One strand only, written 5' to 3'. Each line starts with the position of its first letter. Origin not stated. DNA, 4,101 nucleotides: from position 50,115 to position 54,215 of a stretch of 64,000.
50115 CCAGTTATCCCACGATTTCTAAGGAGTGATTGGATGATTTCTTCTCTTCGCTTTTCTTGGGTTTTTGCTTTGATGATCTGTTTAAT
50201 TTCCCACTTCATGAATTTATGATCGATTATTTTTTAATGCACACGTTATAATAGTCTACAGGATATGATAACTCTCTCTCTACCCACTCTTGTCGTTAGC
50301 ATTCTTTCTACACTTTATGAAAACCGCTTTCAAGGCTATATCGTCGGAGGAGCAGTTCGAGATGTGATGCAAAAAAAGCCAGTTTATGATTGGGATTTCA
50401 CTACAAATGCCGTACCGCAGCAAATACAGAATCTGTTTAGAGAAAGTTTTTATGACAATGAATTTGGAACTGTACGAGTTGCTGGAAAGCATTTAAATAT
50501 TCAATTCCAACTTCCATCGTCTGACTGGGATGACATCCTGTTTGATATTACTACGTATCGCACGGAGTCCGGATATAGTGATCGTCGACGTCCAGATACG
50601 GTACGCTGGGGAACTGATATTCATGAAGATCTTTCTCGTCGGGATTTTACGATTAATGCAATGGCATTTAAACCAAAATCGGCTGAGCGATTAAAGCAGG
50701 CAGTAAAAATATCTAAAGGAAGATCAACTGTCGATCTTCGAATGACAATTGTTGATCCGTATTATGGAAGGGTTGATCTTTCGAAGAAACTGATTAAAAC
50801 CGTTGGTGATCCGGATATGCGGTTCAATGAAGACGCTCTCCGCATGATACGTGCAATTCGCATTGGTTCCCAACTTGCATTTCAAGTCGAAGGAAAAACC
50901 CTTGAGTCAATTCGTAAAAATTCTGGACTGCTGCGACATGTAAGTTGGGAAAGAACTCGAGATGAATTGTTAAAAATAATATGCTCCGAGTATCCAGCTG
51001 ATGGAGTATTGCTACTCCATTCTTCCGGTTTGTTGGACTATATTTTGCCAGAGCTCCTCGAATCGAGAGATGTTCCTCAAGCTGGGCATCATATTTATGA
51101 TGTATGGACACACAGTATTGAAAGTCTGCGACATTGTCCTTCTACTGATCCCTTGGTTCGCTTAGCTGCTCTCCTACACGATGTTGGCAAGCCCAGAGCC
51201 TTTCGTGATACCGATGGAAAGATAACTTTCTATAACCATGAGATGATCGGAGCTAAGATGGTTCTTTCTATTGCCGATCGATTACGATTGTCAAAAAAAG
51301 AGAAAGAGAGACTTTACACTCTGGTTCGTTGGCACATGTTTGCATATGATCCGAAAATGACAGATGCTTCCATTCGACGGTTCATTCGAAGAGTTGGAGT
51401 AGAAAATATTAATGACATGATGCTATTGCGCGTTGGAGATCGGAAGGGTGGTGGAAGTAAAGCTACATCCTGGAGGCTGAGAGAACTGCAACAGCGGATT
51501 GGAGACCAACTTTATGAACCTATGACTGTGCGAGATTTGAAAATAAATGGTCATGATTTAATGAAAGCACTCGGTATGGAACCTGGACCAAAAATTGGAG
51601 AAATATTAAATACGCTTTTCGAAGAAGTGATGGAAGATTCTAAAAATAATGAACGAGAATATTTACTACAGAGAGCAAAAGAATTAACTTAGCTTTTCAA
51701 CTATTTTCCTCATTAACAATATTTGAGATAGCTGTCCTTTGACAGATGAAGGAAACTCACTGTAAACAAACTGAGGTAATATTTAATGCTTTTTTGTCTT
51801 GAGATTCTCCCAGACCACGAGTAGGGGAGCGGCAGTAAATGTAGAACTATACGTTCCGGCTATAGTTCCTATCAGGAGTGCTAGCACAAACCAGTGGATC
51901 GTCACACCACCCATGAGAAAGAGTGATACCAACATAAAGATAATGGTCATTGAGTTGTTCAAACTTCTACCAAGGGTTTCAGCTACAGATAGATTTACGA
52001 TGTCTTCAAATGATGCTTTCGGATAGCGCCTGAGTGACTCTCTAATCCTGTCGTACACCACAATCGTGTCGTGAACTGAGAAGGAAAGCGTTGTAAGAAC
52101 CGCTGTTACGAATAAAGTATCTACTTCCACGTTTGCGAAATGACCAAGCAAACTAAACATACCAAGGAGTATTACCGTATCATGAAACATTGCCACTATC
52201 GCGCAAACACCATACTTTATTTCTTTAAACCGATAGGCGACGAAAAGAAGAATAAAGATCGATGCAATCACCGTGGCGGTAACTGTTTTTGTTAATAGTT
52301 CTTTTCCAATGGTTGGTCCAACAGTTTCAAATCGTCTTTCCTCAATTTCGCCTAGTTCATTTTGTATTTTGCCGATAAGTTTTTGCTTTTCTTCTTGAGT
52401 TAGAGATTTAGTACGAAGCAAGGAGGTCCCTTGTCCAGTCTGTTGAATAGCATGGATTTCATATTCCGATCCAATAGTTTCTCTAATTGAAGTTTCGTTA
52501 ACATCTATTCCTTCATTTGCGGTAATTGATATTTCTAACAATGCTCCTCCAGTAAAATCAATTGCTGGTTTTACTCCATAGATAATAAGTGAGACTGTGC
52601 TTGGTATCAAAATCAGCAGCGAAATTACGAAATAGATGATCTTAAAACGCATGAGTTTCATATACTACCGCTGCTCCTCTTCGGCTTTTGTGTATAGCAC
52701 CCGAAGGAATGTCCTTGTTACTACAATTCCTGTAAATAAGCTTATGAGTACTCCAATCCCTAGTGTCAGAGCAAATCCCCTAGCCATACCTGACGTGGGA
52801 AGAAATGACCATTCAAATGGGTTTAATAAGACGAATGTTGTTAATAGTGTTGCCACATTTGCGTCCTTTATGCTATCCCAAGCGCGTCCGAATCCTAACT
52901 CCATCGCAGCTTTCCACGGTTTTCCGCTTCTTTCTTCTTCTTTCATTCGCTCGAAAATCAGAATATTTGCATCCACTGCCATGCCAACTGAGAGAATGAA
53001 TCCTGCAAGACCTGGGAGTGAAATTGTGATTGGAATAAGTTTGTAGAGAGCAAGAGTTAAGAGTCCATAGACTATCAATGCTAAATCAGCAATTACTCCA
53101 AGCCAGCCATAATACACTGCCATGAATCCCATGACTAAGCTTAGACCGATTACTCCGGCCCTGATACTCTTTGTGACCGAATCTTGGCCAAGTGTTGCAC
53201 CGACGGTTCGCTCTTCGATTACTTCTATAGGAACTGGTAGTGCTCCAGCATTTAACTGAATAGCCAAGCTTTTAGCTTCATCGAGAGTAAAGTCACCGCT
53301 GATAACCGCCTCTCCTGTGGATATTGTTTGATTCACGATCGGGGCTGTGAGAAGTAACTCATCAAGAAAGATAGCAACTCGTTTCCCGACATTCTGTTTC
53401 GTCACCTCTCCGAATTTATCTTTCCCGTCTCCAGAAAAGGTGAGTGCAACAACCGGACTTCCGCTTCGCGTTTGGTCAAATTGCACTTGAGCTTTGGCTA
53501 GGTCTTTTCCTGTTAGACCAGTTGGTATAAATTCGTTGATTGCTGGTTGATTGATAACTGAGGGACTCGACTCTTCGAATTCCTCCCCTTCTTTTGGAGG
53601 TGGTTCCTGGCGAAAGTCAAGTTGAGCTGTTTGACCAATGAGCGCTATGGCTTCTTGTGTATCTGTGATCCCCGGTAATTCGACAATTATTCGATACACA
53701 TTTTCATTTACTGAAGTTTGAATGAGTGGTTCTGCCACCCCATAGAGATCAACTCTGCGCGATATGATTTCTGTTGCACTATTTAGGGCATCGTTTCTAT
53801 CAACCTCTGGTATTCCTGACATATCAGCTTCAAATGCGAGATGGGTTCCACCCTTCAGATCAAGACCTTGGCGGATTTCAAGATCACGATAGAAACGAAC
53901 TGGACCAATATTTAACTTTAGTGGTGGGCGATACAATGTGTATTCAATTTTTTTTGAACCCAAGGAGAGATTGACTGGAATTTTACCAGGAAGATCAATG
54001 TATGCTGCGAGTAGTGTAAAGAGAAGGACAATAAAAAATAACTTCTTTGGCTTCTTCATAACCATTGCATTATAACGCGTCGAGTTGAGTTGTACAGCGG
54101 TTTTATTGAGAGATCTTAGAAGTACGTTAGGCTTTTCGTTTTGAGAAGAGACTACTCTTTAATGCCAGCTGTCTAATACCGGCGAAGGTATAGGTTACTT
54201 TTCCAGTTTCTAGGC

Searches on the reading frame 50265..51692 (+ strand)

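Call 24: search_protein_families(library=ncbifam, proteins=[window:50265-51692:+], max_evalue=0.00001)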
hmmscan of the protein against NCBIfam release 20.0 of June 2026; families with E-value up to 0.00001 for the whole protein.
window:50265-51692:+ (475 aa): 14 families
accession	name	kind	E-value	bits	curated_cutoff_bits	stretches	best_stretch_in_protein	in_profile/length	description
TIGR02692.1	tRNA_CCA_actino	equivalog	7.1e-73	245.8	438.8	1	10-459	16-450/466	CCA tRNA nucleotidyltransferase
NF009814.0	PRK13299.1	equivalog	2.2e-72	244.3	290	3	12-136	11-122/396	CCA tRNA nucleotidyltransferase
TIGR01942.1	pcnB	subfamily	1.5e-38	132.7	305.65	2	10-140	18-137/425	polynucleotide adenylyltransferase PcnB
NF008137.0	PRK10885.1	equivalog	1.3e-29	103.3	451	1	23-371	2-320/409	multifunctional CCA addition/repair protein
NF008634.1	PRK11623.1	equivalog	4e-24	85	702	1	13-264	52-283/469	polynucleotide adenylyltransferase PcnB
NF009813.0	PRK13298.1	equivalog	5.4e-16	58.5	606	1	159-363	103-314/417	tRNA CCA-pyrophosphorylase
NF041569.1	A-tRNAntase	equivalog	2.1e-13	49.4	1440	1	24-272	482-703/880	A-adding tRNA nucleotidyltransferase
NF002895.0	PRK03381.1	equivalog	1.7e-12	46.3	631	1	196-359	336-497/782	[protein-PII] uridylyltransferase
TIGR01693.1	UTase_glnD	equivalog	4.8e-12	44.9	519.4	1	184-359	329-519/850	[protein-PII] uridylyltransferase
NF009812.0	PRK13297.1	equivalog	2.1e-09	37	624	1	22-269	12-224/364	tRNA CCA-pyrophosphorylase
TIGR00277.1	HDIG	domain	8e-09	35.3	27.6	1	294-342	25-74/84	HDIG domain-containing metalloprotein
NF001265.0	PRK00227.1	equivalog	1.6e-07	29.9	799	1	251-358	351-455/693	[protein-PII] uridylyltransferase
NF009811.0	PRK13296.1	equivalog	1.2e-06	27.7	469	0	155-238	99-184/360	CCA tRNA nucleotidyltransferase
NF003467.0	PRK05092.1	equivalog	2.4e-06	25.6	959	0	298-399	542-639/940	[protein-PII] uridylyltransferase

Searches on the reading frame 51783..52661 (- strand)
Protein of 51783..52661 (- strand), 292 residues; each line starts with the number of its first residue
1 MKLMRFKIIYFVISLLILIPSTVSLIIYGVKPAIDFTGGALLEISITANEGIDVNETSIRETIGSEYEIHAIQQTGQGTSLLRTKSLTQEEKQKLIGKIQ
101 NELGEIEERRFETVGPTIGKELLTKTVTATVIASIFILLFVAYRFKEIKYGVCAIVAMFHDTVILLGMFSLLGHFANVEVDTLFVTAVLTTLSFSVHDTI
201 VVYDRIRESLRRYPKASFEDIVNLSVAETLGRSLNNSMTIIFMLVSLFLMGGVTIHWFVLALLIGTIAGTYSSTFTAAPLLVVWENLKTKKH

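Call 46: search_protein_families(library=pfam, proteins=[window:51783-52661:-], max_evalue=0.00001)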
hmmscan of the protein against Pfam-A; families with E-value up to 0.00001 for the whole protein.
window:51783-52661:- (292 aa): 1 family
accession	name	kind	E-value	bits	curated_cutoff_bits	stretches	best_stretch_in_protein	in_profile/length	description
PF02355.23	SecD_SecF_C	-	4.8e-52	176.6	20.5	1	103-285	9-187/189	Protein export membrane protein SecD/SecF, C-terminal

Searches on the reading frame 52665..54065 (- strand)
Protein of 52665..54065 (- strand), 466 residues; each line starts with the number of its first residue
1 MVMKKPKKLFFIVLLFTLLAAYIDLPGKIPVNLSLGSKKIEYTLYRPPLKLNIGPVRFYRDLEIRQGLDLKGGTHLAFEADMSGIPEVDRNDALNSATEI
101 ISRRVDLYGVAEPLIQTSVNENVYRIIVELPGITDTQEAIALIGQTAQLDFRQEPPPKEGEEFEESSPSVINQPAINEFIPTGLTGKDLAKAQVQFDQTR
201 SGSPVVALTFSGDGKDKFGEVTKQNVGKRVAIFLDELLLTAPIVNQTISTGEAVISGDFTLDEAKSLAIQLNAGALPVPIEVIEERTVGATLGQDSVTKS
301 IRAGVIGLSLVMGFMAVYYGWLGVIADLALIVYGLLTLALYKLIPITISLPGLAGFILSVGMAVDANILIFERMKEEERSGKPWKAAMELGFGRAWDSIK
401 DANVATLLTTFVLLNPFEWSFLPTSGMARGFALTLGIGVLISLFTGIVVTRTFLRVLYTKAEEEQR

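Call 46: search_protein_families(library=pfam, proteins=[window:52665-54065:-], max_evalue=0.00001)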
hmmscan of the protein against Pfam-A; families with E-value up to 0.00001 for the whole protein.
window:52665-54065:- (466 aa): 3 families
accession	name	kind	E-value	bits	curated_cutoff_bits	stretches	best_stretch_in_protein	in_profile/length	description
PF22599.2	SecDF_P1_head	-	4.8e-30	104.2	27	1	183-278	20-114/114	SecDF, P1 head subdomain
PF21760.3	SecD_1st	-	6.7e-20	70.7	27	1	95-153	2-57/60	Protein translocase subunit SecDF, P1 domain, N-terminal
PF02355.23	SecD_SecF_C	-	2.5e-11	43.8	20.5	1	280-458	13-187/189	Protein export membrane protein SecD/SecF, C-terminal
